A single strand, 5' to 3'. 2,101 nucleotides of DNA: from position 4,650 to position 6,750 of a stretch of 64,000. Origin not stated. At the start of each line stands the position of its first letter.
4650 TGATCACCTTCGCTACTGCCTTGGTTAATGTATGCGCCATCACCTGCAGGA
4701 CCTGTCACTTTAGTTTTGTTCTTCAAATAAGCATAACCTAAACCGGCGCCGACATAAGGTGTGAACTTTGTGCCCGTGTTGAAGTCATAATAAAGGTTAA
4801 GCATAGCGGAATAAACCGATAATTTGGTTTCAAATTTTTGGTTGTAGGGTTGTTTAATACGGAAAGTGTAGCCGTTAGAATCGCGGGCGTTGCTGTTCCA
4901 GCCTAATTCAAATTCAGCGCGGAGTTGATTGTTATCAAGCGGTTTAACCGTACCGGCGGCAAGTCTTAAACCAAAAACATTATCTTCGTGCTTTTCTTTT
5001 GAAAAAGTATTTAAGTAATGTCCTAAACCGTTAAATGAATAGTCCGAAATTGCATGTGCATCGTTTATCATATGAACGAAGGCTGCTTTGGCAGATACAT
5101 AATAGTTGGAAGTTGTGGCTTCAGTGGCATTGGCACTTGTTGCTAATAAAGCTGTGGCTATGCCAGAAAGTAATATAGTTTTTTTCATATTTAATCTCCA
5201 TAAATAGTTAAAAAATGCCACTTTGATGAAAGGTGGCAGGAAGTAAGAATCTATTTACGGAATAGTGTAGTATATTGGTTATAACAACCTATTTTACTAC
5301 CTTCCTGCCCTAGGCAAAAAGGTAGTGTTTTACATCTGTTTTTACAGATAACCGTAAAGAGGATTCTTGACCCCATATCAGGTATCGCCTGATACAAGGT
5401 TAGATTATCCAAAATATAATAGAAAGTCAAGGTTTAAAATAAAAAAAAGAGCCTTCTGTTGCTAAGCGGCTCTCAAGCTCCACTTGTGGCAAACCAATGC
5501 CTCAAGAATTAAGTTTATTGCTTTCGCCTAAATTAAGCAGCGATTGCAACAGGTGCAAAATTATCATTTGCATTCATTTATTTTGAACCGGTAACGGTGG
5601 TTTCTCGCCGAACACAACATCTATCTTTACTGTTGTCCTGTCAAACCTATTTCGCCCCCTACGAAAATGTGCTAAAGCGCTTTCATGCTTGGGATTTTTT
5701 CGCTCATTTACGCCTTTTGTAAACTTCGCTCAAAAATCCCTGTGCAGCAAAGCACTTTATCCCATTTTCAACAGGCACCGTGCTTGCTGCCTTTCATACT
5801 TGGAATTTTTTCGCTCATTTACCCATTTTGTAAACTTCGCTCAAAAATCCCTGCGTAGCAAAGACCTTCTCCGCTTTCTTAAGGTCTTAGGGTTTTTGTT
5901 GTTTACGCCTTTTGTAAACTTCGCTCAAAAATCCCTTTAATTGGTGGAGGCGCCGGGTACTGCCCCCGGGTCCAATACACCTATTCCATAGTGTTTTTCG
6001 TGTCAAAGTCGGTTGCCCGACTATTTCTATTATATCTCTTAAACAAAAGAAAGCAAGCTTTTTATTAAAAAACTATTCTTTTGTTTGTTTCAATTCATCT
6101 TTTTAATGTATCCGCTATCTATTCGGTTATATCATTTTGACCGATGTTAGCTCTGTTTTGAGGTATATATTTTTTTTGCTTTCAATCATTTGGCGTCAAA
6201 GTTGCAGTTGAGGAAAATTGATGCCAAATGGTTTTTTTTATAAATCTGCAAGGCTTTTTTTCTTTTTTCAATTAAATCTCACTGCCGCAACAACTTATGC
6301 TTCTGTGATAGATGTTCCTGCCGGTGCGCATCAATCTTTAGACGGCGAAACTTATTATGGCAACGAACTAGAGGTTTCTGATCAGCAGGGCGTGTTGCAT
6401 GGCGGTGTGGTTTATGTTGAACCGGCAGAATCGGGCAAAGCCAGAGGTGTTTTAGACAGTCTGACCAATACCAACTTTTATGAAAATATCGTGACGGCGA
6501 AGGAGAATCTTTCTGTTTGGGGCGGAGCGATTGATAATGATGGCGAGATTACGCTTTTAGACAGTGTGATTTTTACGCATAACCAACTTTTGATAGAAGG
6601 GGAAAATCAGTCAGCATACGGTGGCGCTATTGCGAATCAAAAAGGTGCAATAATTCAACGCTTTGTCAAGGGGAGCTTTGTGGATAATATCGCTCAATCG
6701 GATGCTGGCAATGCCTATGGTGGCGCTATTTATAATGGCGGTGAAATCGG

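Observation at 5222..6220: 1-kb intergenic region with tandem palindromic ~50-85-bp repeats and a minus-strand terminator: candidate sRNA or regulatory array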

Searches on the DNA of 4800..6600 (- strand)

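Call 4: search_rna_families(source=window, start=4800, end=6600, threshold=evalue, max_evalue=1, show_alignments=4)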
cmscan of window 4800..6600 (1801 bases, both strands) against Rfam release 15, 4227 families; matches with E-value up to 1: 3.
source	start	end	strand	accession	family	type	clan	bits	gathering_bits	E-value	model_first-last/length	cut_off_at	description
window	5445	6060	-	RF01849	alpha_tmRNA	Gene;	CL00001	195.4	50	1.8e-56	1-355/355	no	Alphaproteobacteria transfer-messenger RNA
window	5533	6004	-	RF04321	tmRNA_permuted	Gene;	-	131.9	47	3.9e-27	1-213/213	no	permuted transfer-messenger RNA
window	5663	5769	-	RF03799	mir-3202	Gene; miRNA;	-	19.7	90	0.9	1-79/79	no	mir-3202 microRNA precursor family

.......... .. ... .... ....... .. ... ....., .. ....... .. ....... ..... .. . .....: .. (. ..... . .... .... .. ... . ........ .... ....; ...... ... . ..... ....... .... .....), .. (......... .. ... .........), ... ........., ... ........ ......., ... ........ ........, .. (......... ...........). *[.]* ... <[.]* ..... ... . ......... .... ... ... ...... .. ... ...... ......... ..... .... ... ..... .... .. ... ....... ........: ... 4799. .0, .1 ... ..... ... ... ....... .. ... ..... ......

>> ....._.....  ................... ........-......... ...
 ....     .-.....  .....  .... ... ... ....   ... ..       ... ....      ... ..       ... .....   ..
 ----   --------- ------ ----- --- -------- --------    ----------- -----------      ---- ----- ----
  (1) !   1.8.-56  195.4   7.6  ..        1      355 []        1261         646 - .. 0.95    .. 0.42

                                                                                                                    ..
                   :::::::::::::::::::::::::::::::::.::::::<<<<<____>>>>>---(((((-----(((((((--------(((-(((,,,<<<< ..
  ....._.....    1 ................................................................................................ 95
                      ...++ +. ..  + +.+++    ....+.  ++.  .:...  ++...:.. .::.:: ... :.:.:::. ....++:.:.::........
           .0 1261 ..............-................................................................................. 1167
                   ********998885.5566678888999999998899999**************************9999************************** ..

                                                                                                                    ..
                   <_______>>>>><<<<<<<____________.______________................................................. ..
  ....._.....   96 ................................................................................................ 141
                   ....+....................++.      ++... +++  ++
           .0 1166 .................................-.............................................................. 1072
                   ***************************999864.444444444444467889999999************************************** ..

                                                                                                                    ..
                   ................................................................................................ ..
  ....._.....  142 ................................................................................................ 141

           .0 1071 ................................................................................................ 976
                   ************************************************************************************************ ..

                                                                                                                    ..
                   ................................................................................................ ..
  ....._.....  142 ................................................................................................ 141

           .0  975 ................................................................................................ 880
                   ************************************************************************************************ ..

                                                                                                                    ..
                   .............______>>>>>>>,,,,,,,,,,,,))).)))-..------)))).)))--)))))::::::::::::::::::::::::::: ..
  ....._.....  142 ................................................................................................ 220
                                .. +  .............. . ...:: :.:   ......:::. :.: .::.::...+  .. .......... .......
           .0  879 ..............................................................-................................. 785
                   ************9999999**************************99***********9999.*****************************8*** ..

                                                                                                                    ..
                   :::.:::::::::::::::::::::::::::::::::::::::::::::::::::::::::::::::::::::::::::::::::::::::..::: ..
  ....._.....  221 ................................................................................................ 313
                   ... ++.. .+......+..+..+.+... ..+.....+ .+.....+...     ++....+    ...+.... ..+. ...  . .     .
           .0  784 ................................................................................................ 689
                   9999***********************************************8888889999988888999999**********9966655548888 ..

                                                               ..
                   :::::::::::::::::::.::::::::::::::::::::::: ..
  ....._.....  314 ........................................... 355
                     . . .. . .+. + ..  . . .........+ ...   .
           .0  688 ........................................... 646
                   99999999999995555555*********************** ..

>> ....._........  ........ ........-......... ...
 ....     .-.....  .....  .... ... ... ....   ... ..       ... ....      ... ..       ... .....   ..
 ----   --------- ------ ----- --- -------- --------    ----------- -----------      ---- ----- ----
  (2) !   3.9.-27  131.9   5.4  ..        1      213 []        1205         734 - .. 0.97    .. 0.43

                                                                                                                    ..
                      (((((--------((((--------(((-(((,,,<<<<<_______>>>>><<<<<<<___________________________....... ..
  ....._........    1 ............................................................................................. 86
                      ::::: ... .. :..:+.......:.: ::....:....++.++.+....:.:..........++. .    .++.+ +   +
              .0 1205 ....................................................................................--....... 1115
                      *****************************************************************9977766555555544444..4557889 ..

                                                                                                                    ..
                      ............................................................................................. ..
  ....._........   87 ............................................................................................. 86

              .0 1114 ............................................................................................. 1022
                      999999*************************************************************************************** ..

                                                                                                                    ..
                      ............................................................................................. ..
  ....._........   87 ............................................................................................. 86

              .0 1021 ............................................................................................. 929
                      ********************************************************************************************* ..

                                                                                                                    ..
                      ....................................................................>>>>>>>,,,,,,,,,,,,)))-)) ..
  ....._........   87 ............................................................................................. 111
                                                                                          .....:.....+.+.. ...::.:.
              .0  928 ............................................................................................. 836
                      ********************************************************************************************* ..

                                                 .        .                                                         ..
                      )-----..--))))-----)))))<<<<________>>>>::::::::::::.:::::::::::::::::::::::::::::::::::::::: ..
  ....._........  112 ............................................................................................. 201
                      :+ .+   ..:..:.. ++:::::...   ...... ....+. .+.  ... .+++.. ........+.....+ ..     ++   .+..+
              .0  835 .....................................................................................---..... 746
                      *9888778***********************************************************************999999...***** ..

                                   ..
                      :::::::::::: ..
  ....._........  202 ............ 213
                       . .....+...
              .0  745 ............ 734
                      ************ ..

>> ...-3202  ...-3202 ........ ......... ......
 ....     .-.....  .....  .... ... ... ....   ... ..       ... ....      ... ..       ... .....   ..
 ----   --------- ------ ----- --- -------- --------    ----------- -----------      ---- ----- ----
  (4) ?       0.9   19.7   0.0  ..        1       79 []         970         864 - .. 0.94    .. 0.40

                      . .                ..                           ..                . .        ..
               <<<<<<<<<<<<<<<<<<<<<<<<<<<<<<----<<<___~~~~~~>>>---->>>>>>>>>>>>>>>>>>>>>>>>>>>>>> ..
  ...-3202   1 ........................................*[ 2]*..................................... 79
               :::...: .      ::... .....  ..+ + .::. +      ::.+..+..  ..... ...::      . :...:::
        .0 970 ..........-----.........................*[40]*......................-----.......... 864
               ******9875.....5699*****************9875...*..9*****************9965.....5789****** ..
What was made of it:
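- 5942..6022 (-): Acceptor piece of the two-piece tmRNA: 5' hairpin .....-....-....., T arm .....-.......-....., then 3' end CGCCUCC-ACCA with the CCA encoded (last A = 5942). The 5' end is approximate. Aligns to Rfam RF01849 positions about 40-118 and to RF04321 (call 4).
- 5660..5941 (-): Intervening sequence (IVS), 282 nt, lying between the encoded CCA and the 5' G of the coding piece. It holds all the repeats. cmscan treats about 240 nt here as an insertion relative to the roughly 42-nt IVS of the model (call 4).
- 5447..5659 (-): Coding piece of the tmRNA, starting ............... Its first 7 nt pair with CGCCUCC of the acceptor piece and include a G3-U pair. Aligns to Rfam RF01849 positions 161-355 (call 4).
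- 5533..5571 (-): Tag reading frame: resume codon GCA, peptide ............, stop UAA. Taken from the cmscan alignment (call 4).
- On Permuted (two-piece) alphaproteobacterial tmRNA (RF01849 / RF04321): GGGGGCG pairs with CGCCUCC over 7 bp, and the third pair is G-U. This is read from the cmscan alignment (call 4). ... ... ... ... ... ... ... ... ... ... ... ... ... translates to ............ (call 4).
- Closest known: Alphaproteobacterial two-piece. Same: The full-length model match is far above the family cut-off (call 4).
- The sequence shows a 7-bp acceptor stem with a G3-U pair, an encoded CCA, a T arm and the tag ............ followed by UAA (call 4). cmscan places all of them in the insertion between the CCA and the GGGGG (call 4). 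The repeats lie inside the ssrA transcription unit, between its promoter and terminator (call 4).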

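Call 42: build_rna_model(alignment_id=A2, structure=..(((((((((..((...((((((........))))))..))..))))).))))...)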
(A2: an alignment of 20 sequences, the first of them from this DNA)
Model R1 built from alignment A2 (20 sequences, 57 columns); structure: as given.
model positions 55; base pairs 17; branch points 0; effective number of sequences 5.63; information 1.011 bits per position. Calibrated on 0.2 Mb of random sequence (short: E-values are rough).
structure used (alignment columns):
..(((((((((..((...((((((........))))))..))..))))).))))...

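Call 43: search_with_rna_model(model_id=R1, sources=[window, L001, L007, L008, L009, L010, L011, L012, L013, L014], max_evalue=1)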
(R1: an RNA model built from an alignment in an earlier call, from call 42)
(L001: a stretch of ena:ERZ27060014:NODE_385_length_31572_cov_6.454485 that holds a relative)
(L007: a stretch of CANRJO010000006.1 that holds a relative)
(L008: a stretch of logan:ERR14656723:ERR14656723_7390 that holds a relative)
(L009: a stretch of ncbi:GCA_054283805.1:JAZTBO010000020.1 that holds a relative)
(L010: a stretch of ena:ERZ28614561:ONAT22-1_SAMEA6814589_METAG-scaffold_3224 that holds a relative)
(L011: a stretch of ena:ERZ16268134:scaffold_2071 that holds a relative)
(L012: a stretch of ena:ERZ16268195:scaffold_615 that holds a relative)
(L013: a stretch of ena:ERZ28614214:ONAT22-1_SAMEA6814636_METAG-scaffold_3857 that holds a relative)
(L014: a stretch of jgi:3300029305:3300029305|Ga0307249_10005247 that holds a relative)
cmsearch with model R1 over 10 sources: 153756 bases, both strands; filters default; matches with E-value up to 1: 23.
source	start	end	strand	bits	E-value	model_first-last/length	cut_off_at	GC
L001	2589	2643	+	78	5.7e-14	1-55/55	no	0.38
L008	4630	4684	+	77.7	6.6e-14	1-55/55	no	0.35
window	5799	5853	-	76.9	9.5e-14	1-55/55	no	0.36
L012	4630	4684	+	76.9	9.9e-14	1-55/55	no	0.44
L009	4620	4673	+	76.7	1.1e-13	1-55/55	no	0.35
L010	4629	4683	+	76.5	1.2e-13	1-55/55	no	0.45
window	5688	5742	-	76.1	1.4e-13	1-55/55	no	0.4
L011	4630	4684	+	75.7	1.8e-13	1-55/55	no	0.44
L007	3535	3589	-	74.2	3.8e-13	1-55/55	no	0.36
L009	4521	4574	+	74.1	3.9e-13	1-55/55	no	0.41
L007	3646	3700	-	74.1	4e-13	1-55/55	no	0.38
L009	4422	4475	+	73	6.7e-13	1-55/55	no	0.33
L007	3757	3811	-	70.8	2.1e-12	1-55/55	no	0.35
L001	2477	2532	+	68.3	7.1e-12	1-55/55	no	0.36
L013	4630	4684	+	67.2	1.2e-11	1-55/55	no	0.45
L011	4558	4612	+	59.1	7.2e-10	1-55/55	no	0.42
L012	4558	4612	+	57.6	1.5e-09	1-55/55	no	0.42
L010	4557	4611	+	57.4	1.7e-09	1-55/55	no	0.35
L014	4674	4727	+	54.8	6e-09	1-55/55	no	0.3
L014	4573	4626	+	52.5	1.9e-08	1-55/55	no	0.31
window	5886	5937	-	50.5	5.2e-08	1-55/55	no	0.37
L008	4546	4597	+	50.5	5.2e-08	1-55/55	no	0.37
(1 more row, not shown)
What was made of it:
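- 5886..5937 (-): Hairpin A, copy 1 in RNA order. This is a shortened variant and belongs to an 84-nt unit. Covariance model R1 scores 50.5 bits (call 43).
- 5799..5853 (-): Hairpin A, copy 2. It starts the full 111-nt unit. R1 scores 76.9 bits (call 43).
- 5688..5742 (-): Hairpin A, copy 3. It is followed by the element's tail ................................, which runs up to the coding piece. R1 scores 76.1 bits (call 43).
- Checked: Unit coordinates: a covariance model of the hairpin places the three copies at 5688-5742, 5799-5853 and 5886-5937 on the minus strand (call 43).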

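Call 48: search_with_rna_model(model_id=R1, sources=[L016, L017, L018, L019, L020, L021], max_evalue=1)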
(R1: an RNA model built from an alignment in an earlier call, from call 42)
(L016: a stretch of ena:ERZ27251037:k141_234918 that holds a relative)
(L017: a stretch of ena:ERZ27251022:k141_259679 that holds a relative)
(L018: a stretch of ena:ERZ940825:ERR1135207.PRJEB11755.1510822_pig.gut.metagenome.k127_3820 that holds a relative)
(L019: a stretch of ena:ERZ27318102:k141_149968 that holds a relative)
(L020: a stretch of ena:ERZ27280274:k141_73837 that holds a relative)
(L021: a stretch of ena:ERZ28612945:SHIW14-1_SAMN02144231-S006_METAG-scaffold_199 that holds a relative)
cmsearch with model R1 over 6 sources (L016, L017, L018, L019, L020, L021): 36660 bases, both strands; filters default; matches with E-value up to 1: 2.
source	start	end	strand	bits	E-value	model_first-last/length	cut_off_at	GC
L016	2665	2723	+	19.5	0.065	1-55/55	no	0.32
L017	523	581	+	19.5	0.065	1-55/55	no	0.32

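Call 69: search_with_rna_model(model_id=R1, sources=[L022, L023, L024, L025, L026, L027, L028, L029, L030, L031, L032, L033, L034, L035, L036, L037, L038, L039], max_evalue=0.1)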
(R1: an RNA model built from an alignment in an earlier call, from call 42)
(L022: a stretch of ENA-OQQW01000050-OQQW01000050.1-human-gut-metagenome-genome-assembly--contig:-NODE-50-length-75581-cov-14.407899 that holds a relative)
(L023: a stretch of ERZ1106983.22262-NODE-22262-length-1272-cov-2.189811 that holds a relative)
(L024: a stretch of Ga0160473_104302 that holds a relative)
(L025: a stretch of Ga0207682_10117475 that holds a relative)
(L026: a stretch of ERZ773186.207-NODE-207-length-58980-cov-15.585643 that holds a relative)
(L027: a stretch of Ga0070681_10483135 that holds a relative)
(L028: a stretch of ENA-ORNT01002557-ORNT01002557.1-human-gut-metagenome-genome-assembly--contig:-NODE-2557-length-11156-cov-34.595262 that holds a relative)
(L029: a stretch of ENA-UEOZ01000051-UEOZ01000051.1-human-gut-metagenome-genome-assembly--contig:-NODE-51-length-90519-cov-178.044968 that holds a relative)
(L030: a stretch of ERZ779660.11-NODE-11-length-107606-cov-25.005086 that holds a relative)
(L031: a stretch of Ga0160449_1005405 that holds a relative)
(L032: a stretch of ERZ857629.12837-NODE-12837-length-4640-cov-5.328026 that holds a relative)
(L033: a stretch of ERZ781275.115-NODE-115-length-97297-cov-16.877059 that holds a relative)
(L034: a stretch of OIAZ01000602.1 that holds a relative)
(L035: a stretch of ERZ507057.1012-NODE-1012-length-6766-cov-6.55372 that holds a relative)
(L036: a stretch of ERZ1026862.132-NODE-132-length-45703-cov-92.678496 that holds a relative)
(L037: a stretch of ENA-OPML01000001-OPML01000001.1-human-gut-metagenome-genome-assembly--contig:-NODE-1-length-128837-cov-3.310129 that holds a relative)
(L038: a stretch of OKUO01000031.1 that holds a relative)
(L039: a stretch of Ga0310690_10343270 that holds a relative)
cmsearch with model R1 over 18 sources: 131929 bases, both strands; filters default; matches with E-value up to 0.1: 4.
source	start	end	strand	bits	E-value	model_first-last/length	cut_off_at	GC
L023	44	96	+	65.4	2.6e-11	1-55/55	no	0.38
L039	1294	1347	-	35.3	8.6e-05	1-55/55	no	0.52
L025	1139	1169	+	34.7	0.00012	12-43/55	no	0.55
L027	877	907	+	28.9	0.0021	12-43/55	no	0.61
